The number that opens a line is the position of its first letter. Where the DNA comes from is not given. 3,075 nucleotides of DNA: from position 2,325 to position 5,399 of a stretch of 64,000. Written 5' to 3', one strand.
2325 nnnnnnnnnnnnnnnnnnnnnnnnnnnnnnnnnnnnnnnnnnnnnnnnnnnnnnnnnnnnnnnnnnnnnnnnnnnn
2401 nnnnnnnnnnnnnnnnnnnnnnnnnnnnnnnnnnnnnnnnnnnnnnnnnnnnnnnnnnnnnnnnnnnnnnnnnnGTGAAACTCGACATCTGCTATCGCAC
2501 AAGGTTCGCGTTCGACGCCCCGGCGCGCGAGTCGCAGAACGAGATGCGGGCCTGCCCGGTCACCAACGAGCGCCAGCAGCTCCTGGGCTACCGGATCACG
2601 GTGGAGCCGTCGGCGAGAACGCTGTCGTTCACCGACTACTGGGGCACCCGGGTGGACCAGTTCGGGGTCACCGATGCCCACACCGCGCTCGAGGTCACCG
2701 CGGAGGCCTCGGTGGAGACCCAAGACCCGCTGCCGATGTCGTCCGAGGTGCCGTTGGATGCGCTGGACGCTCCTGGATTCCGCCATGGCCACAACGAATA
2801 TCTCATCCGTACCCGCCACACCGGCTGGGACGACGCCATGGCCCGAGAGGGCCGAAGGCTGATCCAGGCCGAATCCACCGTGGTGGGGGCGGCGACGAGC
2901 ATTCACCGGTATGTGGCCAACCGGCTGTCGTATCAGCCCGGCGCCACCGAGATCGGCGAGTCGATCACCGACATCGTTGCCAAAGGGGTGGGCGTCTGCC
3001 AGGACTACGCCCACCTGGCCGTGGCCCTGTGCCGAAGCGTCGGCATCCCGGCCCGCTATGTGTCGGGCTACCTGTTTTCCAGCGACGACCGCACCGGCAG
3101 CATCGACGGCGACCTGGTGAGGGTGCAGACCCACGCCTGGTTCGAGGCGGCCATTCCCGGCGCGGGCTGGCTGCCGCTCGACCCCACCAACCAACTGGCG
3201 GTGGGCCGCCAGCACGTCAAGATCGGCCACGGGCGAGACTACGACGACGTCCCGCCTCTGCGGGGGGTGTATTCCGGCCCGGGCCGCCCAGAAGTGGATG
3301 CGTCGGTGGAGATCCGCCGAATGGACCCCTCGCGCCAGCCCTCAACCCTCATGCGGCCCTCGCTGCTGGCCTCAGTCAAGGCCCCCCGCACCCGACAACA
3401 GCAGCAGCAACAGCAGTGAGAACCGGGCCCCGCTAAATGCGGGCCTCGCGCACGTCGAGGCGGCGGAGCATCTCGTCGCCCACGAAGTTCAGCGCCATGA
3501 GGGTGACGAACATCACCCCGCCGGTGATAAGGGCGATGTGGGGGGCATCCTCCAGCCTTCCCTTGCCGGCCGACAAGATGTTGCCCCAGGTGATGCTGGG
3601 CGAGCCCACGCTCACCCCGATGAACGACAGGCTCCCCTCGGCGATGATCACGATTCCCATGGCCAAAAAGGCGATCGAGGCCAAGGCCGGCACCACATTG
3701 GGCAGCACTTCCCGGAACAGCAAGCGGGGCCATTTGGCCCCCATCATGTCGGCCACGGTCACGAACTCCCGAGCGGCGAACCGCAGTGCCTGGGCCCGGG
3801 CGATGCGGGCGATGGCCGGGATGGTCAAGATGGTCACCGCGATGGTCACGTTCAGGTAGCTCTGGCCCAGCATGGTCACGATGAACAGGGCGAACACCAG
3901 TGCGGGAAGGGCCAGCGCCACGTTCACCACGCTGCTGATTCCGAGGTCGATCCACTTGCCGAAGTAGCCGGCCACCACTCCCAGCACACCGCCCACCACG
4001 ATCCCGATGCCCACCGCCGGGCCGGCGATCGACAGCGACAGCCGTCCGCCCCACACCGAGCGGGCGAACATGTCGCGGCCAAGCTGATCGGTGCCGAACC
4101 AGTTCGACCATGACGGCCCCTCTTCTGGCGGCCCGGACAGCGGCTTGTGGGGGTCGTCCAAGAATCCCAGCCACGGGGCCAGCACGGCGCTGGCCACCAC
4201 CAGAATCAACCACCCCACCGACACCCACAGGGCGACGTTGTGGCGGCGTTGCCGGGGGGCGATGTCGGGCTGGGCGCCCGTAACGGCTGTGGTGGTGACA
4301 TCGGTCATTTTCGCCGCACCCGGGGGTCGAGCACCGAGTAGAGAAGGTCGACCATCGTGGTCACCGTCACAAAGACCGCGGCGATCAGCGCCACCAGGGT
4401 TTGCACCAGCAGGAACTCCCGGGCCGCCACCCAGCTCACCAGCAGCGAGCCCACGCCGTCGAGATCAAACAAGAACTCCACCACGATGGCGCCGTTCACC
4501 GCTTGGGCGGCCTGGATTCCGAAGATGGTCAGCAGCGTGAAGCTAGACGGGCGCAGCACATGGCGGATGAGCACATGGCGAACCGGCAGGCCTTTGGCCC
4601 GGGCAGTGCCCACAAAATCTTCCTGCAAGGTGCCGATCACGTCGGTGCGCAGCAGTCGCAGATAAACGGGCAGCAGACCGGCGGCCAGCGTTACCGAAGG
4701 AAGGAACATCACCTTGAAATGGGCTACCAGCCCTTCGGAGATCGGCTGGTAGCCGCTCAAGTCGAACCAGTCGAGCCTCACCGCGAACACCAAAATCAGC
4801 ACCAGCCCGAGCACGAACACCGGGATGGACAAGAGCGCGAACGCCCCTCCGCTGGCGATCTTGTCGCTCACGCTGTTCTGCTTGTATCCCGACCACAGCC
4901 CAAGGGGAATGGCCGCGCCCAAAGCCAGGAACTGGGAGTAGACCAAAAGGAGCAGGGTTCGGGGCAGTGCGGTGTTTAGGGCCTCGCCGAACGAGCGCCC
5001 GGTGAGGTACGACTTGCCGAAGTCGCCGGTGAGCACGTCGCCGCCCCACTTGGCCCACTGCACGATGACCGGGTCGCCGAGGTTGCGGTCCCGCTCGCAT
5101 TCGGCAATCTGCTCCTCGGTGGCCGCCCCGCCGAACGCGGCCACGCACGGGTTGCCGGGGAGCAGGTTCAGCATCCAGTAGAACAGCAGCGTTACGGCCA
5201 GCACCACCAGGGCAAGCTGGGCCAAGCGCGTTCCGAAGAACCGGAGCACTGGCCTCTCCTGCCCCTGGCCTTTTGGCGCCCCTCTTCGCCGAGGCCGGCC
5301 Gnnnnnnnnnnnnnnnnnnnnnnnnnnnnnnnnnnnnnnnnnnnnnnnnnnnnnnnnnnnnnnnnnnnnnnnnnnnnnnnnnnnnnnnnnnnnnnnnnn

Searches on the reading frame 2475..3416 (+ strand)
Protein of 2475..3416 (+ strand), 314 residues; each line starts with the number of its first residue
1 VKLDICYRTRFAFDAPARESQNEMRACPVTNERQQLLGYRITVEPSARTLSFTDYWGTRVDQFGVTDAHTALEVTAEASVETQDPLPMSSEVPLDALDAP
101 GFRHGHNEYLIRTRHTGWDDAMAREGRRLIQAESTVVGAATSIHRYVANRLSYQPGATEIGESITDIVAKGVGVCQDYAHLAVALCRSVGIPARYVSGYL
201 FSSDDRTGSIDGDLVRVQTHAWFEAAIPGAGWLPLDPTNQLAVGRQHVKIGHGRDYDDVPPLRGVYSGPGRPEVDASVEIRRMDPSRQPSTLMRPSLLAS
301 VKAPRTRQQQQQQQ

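Call 7: search_protein_families(library=pfam, proteins=[window:2475-3416:+])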
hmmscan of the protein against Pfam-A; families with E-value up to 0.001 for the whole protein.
window:2475-3416:+ (314 aa): 2 families
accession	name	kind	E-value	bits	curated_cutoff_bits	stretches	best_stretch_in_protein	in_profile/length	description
PF01841.26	Transglut_core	-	6.5e-25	88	23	1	128-237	6-108/108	Transglutaminase-like superfamily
PF08379.15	Bact_transglu_N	-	4.4e-18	66.2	27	1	3-81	1-80/80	Bacterial transglutaminase-like N-terminal region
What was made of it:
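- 2475..3419 (+): Transglutaminase-like gene, last gene of the coupled chain. Pfam PF08379 and PF01841 (call 7).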

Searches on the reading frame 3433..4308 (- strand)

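Call 7: search_protein_families(library=pfam, proteins=[window:3433-4308:-])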
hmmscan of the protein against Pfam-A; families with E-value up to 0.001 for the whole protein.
window:3433-4308:- (291 aa): 1 family
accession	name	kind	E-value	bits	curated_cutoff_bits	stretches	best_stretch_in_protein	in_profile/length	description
PF00528.27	BPD_transp_1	-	2.1e-23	83.4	26.4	1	106-284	1-178/184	Binding-protein-dependent transport system inner membrane component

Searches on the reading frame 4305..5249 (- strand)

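Call 7: search_protein_families(library=pfam, proteins=[window:4305-5249:-])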
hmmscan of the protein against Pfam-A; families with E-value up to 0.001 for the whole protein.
window:4305-5249:- (314 aa): 2 families
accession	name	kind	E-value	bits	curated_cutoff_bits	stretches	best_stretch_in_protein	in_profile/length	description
PF00528.27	BPD_transp_1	-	1.2e-30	107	26.4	1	113-313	1-184/184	Binding-protein-dependent transport system inner membrane component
PF19300.4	BPD_transp_1_N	-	6.1e-07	30.1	23.8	1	1-76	1-76/114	Binding-prot-dependent transport system membrane comp, N-term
